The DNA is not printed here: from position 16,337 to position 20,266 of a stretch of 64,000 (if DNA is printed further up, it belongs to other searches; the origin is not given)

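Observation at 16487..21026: Operon encoding a ~1200-aa beta-rich adhesin-like protein with a prepilin (type IV pilin) N-terminus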

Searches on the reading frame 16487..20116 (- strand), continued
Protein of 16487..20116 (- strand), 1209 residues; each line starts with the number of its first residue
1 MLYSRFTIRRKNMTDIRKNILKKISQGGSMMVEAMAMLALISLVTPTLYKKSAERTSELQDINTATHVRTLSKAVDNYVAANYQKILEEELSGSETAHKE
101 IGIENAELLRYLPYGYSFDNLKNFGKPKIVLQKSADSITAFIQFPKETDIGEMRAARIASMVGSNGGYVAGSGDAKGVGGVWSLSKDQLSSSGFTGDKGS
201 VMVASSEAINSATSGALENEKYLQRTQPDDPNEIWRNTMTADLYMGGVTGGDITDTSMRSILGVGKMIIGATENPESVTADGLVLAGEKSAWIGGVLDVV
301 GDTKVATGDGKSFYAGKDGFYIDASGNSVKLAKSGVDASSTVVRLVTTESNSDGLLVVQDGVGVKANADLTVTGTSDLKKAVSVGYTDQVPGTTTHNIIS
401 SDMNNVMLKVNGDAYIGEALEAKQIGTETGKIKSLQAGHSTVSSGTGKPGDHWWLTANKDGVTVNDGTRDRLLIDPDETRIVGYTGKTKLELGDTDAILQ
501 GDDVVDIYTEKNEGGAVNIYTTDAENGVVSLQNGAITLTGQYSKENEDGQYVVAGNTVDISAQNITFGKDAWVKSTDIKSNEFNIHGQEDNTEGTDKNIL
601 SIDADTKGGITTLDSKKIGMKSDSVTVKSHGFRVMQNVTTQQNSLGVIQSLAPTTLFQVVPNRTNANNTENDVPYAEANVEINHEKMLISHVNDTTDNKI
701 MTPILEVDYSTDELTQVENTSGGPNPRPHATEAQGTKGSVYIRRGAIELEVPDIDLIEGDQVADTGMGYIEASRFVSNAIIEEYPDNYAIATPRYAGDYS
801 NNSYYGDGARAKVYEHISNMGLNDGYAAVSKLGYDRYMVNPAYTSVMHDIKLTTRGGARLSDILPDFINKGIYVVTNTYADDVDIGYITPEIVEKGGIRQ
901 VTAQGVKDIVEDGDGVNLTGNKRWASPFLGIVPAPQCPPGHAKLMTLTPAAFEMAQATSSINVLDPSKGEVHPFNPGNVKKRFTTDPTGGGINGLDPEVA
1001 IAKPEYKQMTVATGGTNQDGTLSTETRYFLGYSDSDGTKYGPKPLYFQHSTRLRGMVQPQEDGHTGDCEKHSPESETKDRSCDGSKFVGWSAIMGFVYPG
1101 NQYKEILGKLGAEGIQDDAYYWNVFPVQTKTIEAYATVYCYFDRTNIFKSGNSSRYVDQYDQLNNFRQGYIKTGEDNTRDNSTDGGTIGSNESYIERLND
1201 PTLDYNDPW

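Call 54: search_protein_families(library=pfam, alignment_id=A2, max_evalue=1)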
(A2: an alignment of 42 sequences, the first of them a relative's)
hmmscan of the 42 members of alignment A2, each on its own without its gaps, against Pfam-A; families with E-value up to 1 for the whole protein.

A. member 1, P0001 (1197 aa): 0 families

B. families by the number of members that match (of 42 scanned): 16 families
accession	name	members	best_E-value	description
PF04773.18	FecR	2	0.047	FecR protein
PF21540.3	Choline_bind_4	1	0.0036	Choline-binding repeat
PF22029.2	PhyR_sigma2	1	0.011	Sigma2 domain of PhyR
PF03460.22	NIR_SIR_ferr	1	0.021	Nitrite/Sulfite reductase ferredoxin-like half domain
PF12992.12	DUF3876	1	0.035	Domain of unknown function, B. Theta Gene description (DUF3876)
PF16242.11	Pyrid_ox_like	1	0.073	Pyridoxamine 5'-phosphate oxidase like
PF06530.18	Phage_antitermQ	1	0.077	Phage antitermination protein Q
PF15972.10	Unpaired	1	0.08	Unpaired protein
PF16775.10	ZoocinA_TRD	1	0.084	Target recognition domain of lytic exoenzyme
PF06480.20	FtsH_ext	1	0.085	FtsH Extracellular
PF20606.3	DUF6799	1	0.1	Domain of unknown function (DUF6799)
PF04790.18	Sarcoglycan_1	1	0.11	Sarcoglycan complex subunit protein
PF01138.27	RNase_PH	1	0.21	3' exoribonuclease family, domain 1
PF01833.30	TIG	1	0.32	IPT/TIG domain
PF10438.15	Cyc-maltodext_C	1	0.52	Cyclo-malto-dextrinase C-terminal domain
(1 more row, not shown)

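Call 55: search_protein_representatives(alignment_id=A1)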
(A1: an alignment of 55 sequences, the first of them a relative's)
Query: 55 sequences, 1111 profile positions. Proteins with E-value up to 0.001 (for the whole library): 651; up to 1e-10: 484; up to 1e-30: 290. The best 150 are listed.
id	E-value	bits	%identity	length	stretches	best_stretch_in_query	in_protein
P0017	0.0e+00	1536.1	-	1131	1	1-1111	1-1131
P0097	0.0e+00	1455.7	-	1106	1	4-1111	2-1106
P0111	0.0e+00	1448.2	-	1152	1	2-1111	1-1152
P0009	0.0e+00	1426.3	-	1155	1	1-1111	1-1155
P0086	0.0e+00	1385.1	-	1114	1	1-1111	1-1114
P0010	0.0e+00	1383.6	-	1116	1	1-1111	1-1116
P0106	0.0e+00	1314.0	-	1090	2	2-589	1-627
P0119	0.0e+00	1285.2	-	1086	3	605-1111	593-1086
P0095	0.0e+00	1283.5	-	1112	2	643-1111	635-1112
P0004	0.0e+00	1264.6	-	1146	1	1-1111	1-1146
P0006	0.0e+00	1263.1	-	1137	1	1-1111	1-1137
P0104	0.0e+00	1255.2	-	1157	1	1-1111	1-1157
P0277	0.0e+00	1229.7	-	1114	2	613-1111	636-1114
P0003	0.0e+00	1225.5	-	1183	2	349-1111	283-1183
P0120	0.0e+00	1199.2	-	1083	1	1-1111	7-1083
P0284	2.5e-237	807.2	-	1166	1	9-1111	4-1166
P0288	1.6e-223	761.5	-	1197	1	6-1111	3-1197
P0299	2.7e-208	711.1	-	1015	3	359-878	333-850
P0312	1.5e-194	665.5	-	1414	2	398-1111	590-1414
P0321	9.1e-184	629.9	-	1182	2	6-873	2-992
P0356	3.0e-167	575.2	-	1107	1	9-1111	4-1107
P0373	3.1e-157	542.0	-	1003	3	7-287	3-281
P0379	9.4e-154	530.5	-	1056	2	13-879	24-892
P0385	2.1e-150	519.4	-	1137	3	350-879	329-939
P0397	1.3e-143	496.9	-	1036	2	660-1111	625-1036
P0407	1.3e-138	480.3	-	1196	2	6-877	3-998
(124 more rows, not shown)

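Call 57: list_cluster_members(proteins=[P0001, P0284, P0299, P0312, P0321, P0356, P0373, P0385, P0397, P0407])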
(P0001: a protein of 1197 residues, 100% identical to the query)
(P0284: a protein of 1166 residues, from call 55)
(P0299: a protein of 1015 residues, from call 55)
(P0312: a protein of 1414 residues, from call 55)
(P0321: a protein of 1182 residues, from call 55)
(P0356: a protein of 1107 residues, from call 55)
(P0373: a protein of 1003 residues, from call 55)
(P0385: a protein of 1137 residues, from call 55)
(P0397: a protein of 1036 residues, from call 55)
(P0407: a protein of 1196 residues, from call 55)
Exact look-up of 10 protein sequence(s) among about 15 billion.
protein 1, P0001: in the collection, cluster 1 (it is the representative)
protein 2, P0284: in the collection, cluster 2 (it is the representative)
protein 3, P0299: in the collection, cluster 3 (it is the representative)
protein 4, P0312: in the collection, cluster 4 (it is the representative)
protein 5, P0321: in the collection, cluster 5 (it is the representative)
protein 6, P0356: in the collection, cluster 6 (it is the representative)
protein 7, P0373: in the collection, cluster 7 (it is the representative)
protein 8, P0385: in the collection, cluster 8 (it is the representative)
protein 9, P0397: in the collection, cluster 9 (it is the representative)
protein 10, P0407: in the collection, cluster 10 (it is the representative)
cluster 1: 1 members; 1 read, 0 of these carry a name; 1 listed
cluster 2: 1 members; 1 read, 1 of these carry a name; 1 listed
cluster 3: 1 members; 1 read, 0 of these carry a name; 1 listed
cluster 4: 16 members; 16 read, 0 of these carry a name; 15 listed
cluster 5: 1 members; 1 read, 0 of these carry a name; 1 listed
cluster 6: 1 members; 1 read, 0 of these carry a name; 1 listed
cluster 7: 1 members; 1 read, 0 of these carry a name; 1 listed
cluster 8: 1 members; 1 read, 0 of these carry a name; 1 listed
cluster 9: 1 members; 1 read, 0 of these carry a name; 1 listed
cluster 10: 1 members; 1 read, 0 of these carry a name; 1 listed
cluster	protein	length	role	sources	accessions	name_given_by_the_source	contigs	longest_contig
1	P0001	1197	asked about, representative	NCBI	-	-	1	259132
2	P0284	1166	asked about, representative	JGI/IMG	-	hypothetical protein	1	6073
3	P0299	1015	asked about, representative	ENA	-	-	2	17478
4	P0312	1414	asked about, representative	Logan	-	-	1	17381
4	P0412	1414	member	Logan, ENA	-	-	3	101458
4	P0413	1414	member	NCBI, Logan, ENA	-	-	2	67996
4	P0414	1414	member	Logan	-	-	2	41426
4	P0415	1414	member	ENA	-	-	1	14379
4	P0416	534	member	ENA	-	-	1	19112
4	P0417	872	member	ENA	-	-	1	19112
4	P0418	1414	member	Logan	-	-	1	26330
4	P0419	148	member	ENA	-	-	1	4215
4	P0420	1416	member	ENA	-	-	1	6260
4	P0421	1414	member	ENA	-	-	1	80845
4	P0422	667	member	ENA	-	-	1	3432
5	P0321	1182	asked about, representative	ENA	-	-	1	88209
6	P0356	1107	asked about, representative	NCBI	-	-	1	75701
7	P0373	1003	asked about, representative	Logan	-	-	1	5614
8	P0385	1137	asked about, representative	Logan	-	-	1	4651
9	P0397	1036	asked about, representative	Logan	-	-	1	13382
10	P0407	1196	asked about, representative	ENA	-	-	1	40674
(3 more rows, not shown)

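Call 65: find_encoding_contigs(protein=P0321, flank=10000, max_places=2)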
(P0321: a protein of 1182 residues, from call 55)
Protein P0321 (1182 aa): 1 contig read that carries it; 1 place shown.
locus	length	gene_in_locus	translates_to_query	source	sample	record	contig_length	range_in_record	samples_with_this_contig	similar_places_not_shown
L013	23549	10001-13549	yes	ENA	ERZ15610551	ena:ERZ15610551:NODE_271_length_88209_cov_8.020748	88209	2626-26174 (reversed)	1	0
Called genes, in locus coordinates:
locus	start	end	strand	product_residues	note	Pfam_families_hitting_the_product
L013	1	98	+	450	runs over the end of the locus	PF08521:2CSK_N, PF26769:HAMP_PhoQ, PF00512:HisKA, PF02518:HATPase_c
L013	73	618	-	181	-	PF03602:Cons_hypoth95, PF13847:Methyltransf_31 (weak), PF08241:Methyltransf_11 (weak), PF13649:Methyltransf_25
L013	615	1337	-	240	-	PF01479:S4, PF00849:PseudoU_synth_2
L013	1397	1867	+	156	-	PF00383:dCMP_cyt_deam_1, PF14437:MafB19-deam, PF14439:Bd3614-deam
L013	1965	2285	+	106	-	PF04977:DivIC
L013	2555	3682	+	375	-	PF24423:OVT1 (weak), PF01551:Peptidase_M23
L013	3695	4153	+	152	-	PF04519:Bactofilin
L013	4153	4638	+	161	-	PF01668:SmpB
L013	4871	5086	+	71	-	-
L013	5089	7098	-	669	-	PF00270:DEAD (weak), PF04851:ResIII, PF17757:UvrB_inter, PF27431:UvrB_3rd, PF00271:Helicase_C, PF12344:UvrB, PF02151:UVR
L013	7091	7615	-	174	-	PF14841:FliG_M (faint), PF03448:MgtE_N (weak)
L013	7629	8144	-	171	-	PF20072:DUF6468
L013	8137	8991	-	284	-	PF01052:FliMN_C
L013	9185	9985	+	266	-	-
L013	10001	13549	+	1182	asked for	-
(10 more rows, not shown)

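Call 66: find_encoding_contigs(protein=P0412, flank=10000, max_places=2)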
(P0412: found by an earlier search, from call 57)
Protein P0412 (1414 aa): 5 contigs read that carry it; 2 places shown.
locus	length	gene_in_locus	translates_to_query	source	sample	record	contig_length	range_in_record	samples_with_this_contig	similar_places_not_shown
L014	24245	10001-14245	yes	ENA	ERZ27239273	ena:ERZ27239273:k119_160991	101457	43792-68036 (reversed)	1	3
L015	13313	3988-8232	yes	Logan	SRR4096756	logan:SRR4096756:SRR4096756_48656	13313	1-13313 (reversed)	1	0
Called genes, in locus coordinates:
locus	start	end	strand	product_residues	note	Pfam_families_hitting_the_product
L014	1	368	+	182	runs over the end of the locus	-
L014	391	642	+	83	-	-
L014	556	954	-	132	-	-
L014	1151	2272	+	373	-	PF00226:DnaJ, PF01556:DnaJ_C, PF27659:CHP02642 (faint), PF00684:DnaJ_CXXCXGXG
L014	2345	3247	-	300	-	-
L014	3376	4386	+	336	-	-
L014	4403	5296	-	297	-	PF01613:Flavin_Reduct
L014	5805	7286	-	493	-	PF00883:Peptidase_M17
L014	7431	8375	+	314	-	PF01300:Sua5_yciO_yrdC, PF03481:Sua5_C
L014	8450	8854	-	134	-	PF01638:HxlR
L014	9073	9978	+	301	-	-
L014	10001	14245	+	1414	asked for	-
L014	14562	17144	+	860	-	PF21226:MalQ_N (faint), PF02446:Glyco_hydro_77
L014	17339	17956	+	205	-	PF08805:PilS (weak)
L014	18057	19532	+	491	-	PF01336:tRNA_anti-codon, PF00152:tRNA-synt_2, PF01409:tRNA-synt_2d (faint)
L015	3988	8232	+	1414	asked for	-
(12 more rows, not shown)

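Call 77: fold_search(model_id=the predicted structure, library=viral)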
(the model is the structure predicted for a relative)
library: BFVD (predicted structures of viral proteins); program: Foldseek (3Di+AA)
matches with E <= 10: 466; with E <= 0.001: 1
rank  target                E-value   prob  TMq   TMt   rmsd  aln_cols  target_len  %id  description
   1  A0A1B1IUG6            7.1e-04  0.41  0.06  0.08  38.8       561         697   12  (no name in the UniProt tables at hand)
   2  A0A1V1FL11            1.1e-03  0.15  0.06  0.06  53.8      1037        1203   12  Uncharacterized protein [Azobacteroides phage ProJPt-Bp1]
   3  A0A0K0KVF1            1.1e-03  0.44  0.07  0.08  58.1       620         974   14  Peptidase S74 domain-containing protein [Prochlorococcus phage P-TIM68]
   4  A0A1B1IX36            1.3e-03  0.57  0.07  0.13  31.9       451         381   15  (no name in the UniProt tables at hand)
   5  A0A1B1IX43            1.7e-03  0.41  0.06  0.06  37.3       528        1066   12  (no name in the UniProt tables at hand)
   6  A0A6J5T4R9            1.8e-03  0.12  0.06  0.07  82.2      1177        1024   12  Uncharacterized protein [uncultured Caudovirales phage]
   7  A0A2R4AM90            2.1e-03  0.51  0.06  0.12  37.0       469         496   13  Large distal tail fiber subunit [Aeromonas phage AhSzw-1]
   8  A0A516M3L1            2.6e-03  0.14  0.07  0.06  35.5      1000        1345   12  (no name in the UniProt tables at hand)
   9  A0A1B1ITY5            3.7e-03  0.16  0.07  0.09  71.4       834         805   14  (no name in the UniProt tables at hand)
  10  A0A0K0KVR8            4.4e-03  0.10  0.06  0.08  77.2       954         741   10  Uncharacterized protein [Prochlorococcus phage P-TIM68]
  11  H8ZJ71                4.6e-03  0.16  0.07  0.10  38.9       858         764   12  (no name in the UniProt tables at hand)
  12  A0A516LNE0            6.7e-03  0.15  0.05  0.08  61.0       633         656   12  (no name in the UniProt tables at hand)
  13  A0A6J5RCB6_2          7.9e-03  0.07  0.05  0.06  55.4      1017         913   12  Fibronectin type III [uncultured Caudovirales phage]
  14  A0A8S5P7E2            9.7e-03  0.05  0.04  0.05  62.1      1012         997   12  Tail protein [Siphoviridae sp. ctmYS12]
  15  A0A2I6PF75            1.3e-02  0.08  0.05  0.07  54.8       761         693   12  Long tail fiber protein Gp37 [Proteus phage phiP4-3]
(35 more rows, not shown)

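Call 78: find_encoding_contigs(protein=P0356, flank=10000, max_places=2)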
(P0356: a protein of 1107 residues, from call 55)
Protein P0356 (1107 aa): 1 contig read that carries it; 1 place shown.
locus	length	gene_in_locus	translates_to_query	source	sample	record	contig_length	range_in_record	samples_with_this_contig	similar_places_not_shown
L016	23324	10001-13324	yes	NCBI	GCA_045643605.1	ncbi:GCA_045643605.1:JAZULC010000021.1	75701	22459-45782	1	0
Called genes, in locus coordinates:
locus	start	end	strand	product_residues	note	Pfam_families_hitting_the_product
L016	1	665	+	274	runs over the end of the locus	PF03372:Exo_endo_phos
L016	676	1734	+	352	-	PF03572:Peptidase_S41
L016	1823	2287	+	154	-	-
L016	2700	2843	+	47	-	-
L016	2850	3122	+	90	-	PF03938:OmpH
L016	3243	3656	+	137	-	-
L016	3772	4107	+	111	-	-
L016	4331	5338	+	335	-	PF00106:adh_short, PF01073:3Beta_HSD, PF01370:Epimerase, PF02719:Polysacc_synt_2, PF04321:RmlD_sub_bind, PF07993:NAD_binding_4, PF08659:KR (weak), PF16363:GDP_Man_Dehyd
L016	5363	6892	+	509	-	PF00149:Metallophos, PF02872:5_nucleotid_C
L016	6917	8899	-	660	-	PF00270:DEAD (weak), PF04851:ResIII, PF17757:UvrB_inter, PF27431:UvrB_3rd, PF00271:Helicase_C, PF12344:UvrB, PF02151:UVR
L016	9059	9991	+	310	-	-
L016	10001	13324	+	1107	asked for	-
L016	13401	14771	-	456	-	PF00071:Ras (weak), PF01926:MMR_HSR1, PF02421:FeoB_N, PF00009:GTP_EFTU, PF01926:MMR_HSR1, PF02421:FeoB_N, PF04548:AIG1 (weak), PF14714:KH_dom-like, +5 more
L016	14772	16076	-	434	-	PF01011:PQQ (faint), PF13360:PQQ_2, PF23727:Beta-prop_FAM234A_B (faint), PF25293:Beta-prop_EMC1_N (faint), PF12894:ANAPC4_WD40 (faint), PF13570:Beta-prop_ACSF4, PF24796:WDR55 (faint), PF13360:PQQ_2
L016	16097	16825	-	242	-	PF10858:DUF2659 (weak), PF09976:TPR_21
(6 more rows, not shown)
